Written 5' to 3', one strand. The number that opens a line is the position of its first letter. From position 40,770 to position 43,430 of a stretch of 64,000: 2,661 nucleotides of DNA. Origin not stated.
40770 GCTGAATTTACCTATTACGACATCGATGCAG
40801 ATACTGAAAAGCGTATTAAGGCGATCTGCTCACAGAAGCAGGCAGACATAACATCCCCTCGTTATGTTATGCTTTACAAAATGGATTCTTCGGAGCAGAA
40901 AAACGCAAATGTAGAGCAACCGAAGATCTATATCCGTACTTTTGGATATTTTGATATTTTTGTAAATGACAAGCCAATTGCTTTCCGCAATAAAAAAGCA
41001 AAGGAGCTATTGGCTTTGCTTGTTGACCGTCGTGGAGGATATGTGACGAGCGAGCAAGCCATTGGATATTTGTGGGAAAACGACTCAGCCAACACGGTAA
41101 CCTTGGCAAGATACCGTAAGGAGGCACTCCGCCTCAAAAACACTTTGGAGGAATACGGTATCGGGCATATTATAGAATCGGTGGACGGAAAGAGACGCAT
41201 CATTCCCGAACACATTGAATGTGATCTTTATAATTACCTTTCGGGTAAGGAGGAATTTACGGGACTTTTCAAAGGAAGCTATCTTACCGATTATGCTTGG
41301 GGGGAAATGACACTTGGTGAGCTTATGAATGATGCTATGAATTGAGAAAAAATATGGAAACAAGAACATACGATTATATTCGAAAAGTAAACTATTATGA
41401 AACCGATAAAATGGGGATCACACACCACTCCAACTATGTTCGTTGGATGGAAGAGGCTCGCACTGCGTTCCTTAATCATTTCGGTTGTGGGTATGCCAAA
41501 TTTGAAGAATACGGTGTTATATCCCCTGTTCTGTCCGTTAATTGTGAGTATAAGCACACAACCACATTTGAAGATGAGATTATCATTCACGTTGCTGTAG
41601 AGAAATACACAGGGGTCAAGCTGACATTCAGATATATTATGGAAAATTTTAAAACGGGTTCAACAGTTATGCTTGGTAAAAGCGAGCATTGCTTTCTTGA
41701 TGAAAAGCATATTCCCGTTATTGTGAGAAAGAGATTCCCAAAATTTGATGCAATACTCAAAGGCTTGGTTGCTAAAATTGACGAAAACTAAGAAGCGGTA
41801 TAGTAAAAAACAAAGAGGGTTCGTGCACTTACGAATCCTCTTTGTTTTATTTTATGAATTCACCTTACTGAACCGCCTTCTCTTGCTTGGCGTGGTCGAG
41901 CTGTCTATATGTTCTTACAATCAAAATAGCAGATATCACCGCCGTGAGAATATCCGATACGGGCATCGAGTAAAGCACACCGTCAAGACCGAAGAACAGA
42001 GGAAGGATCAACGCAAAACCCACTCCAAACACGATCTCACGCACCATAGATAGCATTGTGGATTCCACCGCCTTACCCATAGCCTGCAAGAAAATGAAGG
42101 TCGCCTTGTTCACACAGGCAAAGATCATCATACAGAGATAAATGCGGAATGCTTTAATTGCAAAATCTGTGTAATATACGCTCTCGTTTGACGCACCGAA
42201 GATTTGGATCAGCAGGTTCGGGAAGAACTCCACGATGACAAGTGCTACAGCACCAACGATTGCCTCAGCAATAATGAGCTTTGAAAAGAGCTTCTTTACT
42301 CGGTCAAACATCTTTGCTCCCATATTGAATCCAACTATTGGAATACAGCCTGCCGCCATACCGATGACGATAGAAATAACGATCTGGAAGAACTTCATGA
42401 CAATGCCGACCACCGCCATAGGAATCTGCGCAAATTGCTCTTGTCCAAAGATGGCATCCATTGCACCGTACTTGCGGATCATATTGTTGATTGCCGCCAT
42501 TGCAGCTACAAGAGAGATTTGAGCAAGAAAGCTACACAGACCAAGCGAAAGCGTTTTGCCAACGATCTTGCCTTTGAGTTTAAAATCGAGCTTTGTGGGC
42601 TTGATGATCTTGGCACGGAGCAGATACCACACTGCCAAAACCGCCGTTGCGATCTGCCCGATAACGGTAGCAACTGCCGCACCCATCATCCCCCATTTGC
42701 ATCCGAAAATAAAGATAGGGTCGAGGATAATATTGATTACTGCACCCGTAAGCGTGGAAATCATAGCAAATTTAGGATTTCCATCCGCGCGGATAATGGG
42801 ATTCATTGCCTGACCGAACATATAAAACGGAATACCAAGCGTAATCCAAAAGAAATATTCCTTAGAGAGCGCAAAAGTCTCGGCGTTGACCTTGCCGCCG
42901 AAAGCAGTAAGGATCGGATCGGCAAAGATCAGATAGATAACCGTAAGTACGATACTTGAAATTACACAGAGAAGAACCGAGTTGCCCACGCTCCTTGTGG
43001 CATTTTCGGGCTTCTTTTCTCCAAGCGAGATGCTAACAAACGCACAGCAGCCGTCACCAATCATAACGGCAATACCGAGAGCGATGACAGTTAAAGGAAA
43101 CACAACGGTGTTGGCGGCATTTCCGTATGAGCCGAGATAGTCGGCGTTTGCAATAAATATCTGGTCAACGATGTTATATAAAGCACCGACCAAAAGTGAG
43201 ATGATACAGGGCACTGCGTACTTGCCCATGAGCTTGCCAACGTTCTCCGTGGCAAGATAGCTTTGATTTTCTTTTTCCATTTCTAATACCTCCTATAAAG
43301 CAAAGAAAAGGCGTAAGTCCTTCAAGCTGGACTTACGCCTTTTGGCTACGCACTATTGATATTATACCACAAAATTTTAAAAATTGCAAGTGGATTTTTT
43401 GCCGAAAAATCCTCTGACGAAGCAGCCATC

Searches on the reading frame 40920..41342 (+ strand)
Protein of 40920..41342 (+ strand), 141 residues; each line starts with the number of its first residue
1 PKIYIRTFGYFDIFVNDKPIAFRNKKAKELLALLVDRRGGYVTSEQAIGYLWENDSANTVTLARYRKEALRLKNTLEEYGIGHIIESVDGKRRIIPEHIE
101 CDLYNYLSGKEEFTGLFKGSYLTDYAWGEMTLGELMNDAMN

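Call 33: search_solved_structures(query=A2, max_evalue=10, show_alignments=2)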
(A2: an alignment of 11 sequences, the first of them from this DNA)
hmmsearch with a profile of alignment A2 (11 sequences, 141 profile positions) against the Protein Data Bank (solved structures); distinct sequences matched with E-value up to 10: 9.
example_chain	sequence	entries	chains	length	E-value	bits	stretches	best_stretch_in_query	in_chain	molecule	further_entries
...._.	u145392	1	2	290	0.24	14.5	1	18-77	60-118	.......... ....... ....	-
3i71_A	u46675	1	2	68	0.28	14.3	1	25-79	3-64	Ethanolamine utilization protein eutK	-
5d4t_A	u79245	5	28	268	0.36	14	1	78-131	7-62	Uncharacterized protein MJ0489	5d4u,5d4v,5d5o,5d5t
1k6m_A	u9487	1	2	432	0.61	13.2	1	51-119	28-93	6-phosphofructo-2-kinase/fructose-2,6-biphosphatase 2-phosphatase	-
3kvo_A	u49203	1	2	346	0.94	12.6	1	4-57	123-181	Hydroxysteroid dehydrogenase-like protein 2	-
8k60_I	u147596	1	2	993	1.1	12.4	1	18-77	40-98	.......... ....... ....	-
8jke_I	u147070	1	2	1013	1.1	12.4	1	18-77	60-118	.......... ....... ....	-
1p2f_A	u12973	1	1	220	1.4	12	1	11-60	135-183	Response Regulator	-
7lz9_A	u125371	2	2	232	1.8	11.7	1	20-81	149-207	Putative two-component system response regulator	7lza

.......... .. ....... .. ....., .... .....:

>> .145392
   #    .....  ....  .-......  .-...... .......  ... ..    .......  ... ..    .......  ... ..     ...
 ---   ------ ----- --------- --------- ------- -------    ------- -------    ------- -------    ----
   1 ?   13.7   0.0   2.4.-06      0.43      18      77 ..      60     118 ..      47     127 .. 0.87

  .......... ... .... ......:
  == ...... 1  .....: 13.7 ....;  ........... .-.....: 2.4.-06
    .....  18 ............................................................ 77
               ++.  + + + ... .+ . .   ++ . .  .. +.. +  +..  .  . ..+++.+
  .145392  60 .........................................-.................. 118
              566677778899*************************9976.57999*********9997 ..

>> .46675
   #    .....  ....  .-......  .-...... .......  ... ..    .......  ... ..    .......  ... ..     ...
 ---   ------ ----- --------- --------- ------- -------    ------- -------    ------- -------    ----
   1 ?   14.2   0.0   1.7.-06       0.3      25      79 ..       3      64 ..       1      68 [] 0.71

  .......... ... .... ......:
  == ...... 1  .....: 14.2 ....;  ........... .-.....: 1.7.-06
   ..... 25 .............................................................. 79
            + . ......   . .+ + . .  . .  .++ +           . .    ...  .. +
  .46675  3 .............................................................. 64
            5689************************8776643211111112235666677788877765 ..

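Call 41: predict_structure(alignment_id=A2)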
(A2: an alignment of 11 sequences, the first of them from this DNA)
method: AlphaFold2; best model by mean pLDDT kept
length: 141 residues; sequences in the alignment: 11
mean_pLDDT: 76.9   pTM: 0.71
mean pLDDT of the five models: 76.9, 71.3, 65.0, 55.2, 55.2
residues with pLDDT >= 90: 43; 70-90: 54; 50-70: 26; < 50: 18
segments of 3 or more residues with pLDDT < 50: 114-123, 125-127, 138-141
pLDDT, mean of each block of 10 residues (from residue 1): 76 88 89 83 90 87 94 94 89 87 59 46 48 52 41
secondary structure, 60 per line:
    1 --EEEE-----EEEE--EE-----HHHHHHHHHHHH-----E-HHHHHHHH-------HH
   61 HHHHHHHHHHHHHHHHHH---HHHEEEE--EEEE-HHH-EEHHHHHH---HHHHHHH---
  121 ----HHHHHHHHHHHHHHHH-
elements in order: E3-6 E12-15 H25-36 H44-51 H59-78 E85-88 E91-94 H102-107 H111-117 H125-140

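Call 45: fold_search(model_id=the predicted structure, library=pdb)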
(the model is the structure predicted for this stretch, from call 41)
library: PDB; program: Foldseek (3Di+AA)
matches with E <= 10: 482; with E <= 0.001: 12
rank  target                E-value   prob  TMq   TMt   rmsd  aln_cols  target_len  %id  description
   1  8k60_J                2.9e-05  1.00  0.64  0.38   7.4       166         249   20  Cryo-EM structure of Streptomyces coelicolor transcription initiation complex with the global transcription factor Afs (released 2024-07-31)
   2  2fez                  7.4e-05  1.00  0.65  0.27   8.7       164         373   20  Mycobacterium tuberculosis EmbR (released 2006-01-24)
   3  8k60_I                1.1e-04  1.00  0.64  0.38   7.4       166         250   20  Cryo-EM structure of Streptomyces coelicolor transcription initiation complex with the global transcription factor Afs (released 2024-07-31)
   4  2ff4_A                1.1e-04  1.00  0.63  0.26   7.6       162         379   19  Mycobacterium tuberculosis EmbR in complex with low affinity phosphopeptide (released 2006-01-24)
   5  2ff4_B                2.0e-04  1.00  0.62  0.26   8.5       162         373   20  Mycobacterium tuberculosis EmbR in complex with low affinity phosphopeptide (released 2006-01-24)
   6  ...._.                2.3e-04  1.00  0.63  0.37   8.3       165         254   21  Cryo-EM structure of AfsR-dependent transcription activation complex with afsS promoter (released 2023-12-27)
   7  9dlu_MODEL_1_A        3.7e-04  1.00  0.47  0.61   3.0        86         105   28  Solution structure of Staphylococcus aureus response regulator ArlR DNA-binding domain (released 2025-09-17)
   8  1gxp_A                5.9e-04  1.00  0.51  0.67   2.3        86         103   17  PhoB effector domain in complex with pho box DNA. (released 2002-04-29)
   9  1gxp_E                6.2e-04  1.00  0.47  0.62   2.9        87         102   18  PhoB effector domain in complex with pho box DNA. (released 2002-04-29)
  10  6is4                  6.6e-04  1.00  0.47  0.64   3.3        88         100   27  Crystal Structure of Staphylococcus aureus response regulator ArlR DNA binding domain (released 2019-10-30)
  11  1qqi                  7.4e-04  1.00  0.52  0.68   5.0       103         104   14  SOLUTION STRUCTURE OF THE DNA-BINDING AND TRANSACTIVATION DOMAIN OF PHOB FROM ESCHERICHIA COLI (released 2000-06-07)
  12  6iju                  8.9e-04  1.00  0.48  0.67   3.2        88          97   27  The DNA binding domain of a response regulator ArlR from Staphylococcus aureus (released 2019-10-16)
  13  1gxq                  1.4e-03  1.00  0.46  0.60   2.9        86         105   19  Crystal structure of the PhoB effector domain (released 2002-04-29)
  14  6kyx                  2.3e-03  1.00  0.48  0.65   3.3        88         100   25  Crystal Structure of Staphylococcus aureus response regulator ArlR DNA binding domain with His tag cleaved (released 2020-09-23)
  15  4ixa_B                2.7e-03  1.00  0.45  0.64   2.8        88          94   24  Structure of DNA-binding domain of the response regulator SaeR from Staphylococcus epidermidis (released 2014-01-29)
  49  9ji5_J                2.4e-02  1.00  0.47  0.67   2.7        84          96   13  Cryo-EM structure of Mycobacterium tuberculosis transcription activation complex with six PhoP molecules (released 2025-09-17)
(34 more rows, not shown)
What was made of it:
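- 40920..41345 (+): C-terminal DNA-binding module of the regulator: an OmpR/SARP-type winged helix plus a short helical tail. Foldseek top hits are AfsR and EmbR, then PhoB and ArlR (call 45).
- On OmpR/PhoB response regulators: The fold matches PhoB, ArlR and SaeR (call 45).
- Closest known: SARP activators. Same: The DNA-binding domain is an OmpR-type winged helix whose best structural matches are AfsR and EmbR (call 45).
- Foldseek top hits are AfsR 8k60/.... and EmbR 2fez (E 3e-5 to 2e-4), followed by PhoB and ArlR (call 45).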

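Call 74: search_protein_representatives(alignment_id=A2)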
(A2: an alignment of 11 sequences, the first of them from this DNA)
Query: 11 sequences, 141 profile positions. Proteins with E-value up to 0.001 (for the whole library): 2213; up to 1e-10: 1462; up to 1e-30: 387. The best 150 are listed.
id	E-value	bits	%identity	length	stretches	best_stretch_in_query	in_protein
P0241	3.4e-78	276.6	-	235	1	2-139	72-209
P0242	1.2e-77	274.8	-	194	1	2-137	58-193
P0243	1.3e-74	265.0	-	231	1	2-136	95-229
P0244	1.6e-74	264.7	-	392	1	2-138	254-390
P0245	1.7e-73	261.4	-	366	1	3-138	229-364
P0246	2.1e-73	261.1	-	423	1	2-137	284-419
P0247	2.2e-73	261.0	-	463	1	2-139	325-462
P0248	1.1e-72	258.8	-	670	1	2-139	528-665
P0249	3.0e-72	257.3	-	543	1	2-136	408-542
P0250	5.0e-72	256.6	-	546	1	2-140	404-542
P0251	7.6e-72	256.0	-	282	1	2-137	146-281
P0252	2.1e-71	254.6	-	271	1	2-139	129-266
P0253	4.9e-71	253.4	-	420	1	2-136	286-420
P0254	9.4e-71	252.5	-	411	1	4-138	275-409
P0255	2.5e-70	251.1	-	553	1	2-139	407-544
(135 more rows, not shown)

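Call 78: search_protein_families(library=pfam, alignment_id=A6, max_evalue=0.001)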
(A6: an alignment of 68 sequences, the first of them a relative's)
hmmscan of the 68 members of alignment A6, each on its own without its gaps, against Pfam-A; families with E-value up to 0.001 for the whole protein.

A. member 1, P0248 (670 aa): 3 families
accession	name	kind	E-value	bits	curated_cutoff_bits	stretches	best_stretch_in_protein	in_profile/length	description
PF08447.18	PAS_3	-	2.6e-12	47.3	25.6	1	33-112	5-83/89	PAS fold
PF13426.13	PAS_9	-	3.7e-05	24.4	27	0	34-121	18-102/103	PAS domain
PF13188.13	PAS_8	-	0.00072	19.8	21.8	0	135-170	8-38/65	PAS domain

B. families by the number of members that match (of 68 scanned): 12 families
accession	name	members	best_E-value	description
PF08447.18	PAS_3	42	2.3e-49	PAS fold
PF13426.13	PAS_9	39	2.4e-32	PAS domain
PF00990.26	GGDEF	31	1.5e-38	Diguanylate cyclase, GGDEF domain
PF00989.32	PAS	19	1.7e-12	PAS fold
PF08448.16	PAS_4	15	1e-12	PAS fold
PF13188.13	PAS_8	15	3.3e-11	PAS domain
PF24898.2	GGDEF_GdpP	5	6.9e-08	Cyclic-di-AMP phosphodiesterase GdpP-like, GGDEF domain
PF02743.24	dCache_1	4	6.6e-15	Cache domain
PF14598.12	PAS_11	4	5.9e-07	PAS domain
PF00486.34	Trans_reg_C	3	1.5e-05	Transcriptional regulatory protein, C terminal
PF25623.1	T4_CASP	1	0.00054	T4-phage like capsid assembly scaffolding protein family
PF24370.1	DUF7526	1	0.00099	Family of unknown function (DUF7526)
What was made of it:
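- On OmpR/PhoB response regulators: Only 3 of 68 family representatives match Trans_reg_C at E up to 1e-3 (call 78).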

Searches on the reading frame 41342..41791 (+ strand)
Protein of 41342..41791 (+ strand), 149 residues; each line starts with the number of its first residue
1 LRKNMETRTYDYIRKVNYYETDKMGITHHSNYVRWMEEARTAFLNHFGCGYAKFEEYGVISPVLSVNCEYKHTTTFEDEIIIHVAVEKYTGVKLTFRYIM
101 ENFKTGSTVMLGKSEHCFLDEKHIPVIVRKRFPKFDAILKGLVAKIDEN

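Call 9: search_protein_families(library=pfam, proteins=[window:41342-41791:+])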
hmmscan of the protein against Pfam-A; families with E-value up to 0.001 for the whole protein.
window:41342-41791:+ (149 aa): 2 families
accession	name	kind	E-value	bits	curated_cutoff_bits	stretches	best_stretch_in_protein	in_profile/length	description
PF13279.12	4HBT_2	-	3.5e-14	53.7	25.5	1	17-122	2-107/122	Thioesterase-like superfamily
PF03061.28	4HBT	-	7.8e-11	42.6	20.6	1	24-104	1-74/79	Thioesterase superfamily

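Call 70: search_protein_families(library=ncbifam, proteins=[window:41342-41791:+], max_evalue=0.01)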
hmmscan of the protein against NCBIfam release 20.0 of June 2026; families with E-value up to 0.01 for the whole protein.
window:41342-41791:+ (149 aa): 4 families
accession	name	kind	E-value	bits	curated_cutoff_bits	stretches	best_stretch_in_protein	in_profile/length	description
NF047424.1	MenI_Staph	exception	1.3e-25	90.1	225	1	16-141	10-135/148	1,4-dihydroxy-2-naphthoyl-CoA hydrolase MenI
TIGR00051.1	TIGR00051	subfamily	9.5e-22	77.5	68.7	1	15-114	3-102/117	YbgC/FadM family acyl-CoA thioesterase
TIGR02799.1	thio_ybgC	equivalog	1.4e-14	54.5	141.35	1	15-120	6-110/126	tol-pal system-associated acyl-CoA thioesterase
NF008065.0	PRK10800.1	equivalog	5.3e-07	29.8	185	1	7-99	3-95/134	tol-pal system-associated acyl-CoA thioesterase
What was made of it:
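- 41342..41791 (+): YbgC/FadM-type acyl-CoA thioesterase, last gene of the cluster. Calls 9 and 70.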

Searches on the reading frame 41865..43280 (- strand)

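Call 10: search_protein_families(library=pfam, proteins=[window:41865-43280:-])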
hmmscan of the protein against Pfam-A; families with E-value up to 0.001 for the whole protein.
window:41865-43280:- (471 aa): 1 family
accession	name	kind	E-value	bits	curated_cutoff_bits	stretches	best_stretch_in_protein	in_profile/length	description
PF01554.23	MatE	-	4.5e-33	114.7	24.9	2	24-189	1-161/161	MatE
